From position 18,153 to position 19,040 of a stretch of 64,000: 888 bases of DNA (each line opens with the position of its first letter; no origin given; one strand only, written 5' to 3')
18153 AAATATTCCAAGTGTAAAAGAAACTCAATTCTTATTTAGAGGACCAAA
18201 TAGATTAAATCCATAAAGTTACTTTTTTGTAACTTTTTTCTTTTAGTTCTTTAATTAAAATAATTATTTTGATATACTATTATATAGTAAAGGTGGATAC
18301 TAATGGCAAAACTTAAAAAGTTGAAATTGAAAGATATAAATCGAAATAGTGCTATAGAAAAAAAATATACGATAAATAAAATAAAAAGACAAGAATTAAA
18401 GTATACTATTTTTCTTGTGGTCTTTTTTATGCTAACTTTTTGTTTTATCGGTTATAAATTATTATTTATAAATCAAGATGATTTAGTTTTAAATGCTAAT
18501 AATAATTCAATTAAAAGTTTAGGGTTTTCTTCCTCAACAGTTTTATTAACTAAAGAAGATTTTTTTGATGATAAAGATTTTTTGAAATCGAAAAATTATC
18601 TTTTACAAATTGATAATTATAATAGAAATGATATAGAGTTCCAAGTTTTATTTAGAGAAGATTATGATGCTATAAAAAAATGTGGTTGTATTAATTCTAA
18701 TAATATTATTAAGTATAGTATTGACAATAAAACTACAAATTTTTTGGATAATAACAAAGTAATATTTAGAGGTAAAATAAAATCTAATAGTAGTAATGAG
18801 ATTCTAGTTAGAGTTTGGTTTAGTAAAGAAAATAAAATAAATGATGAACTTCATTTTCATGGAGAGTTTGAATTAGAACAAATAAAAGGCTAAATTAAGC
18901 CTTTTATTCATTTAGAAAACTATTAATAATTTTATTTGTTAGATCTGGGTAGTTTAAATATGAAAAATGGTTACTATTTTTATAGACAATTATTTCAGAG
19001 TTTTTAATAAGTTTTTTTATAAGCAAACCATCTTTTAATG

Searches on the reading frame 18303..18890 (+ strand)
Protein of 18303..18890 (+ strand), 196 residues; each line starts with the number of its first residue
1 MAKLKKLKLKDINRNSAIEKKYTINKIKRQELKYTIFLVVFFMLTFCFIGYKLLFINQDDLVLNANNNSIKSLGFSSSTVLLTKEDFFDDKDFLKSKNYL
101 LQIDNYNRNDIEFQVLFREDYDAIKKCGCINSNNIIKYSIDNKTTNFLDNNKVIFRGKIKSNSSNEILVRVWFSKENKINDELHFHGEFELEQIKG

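Call 21: search_protein_families(library=pfam, proteins=[window:18303-18890:+], max_evalue=0.01)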
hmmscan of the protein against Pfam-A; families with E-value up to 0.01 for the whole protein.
window:18303-18890:+ (196 aa): 1 family
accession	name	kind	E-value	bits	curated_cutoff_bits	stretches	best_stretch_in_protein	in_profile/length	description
PF20854.2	LED_rpt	-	0.009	16.3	59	0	78-130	90-142/176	LED repeat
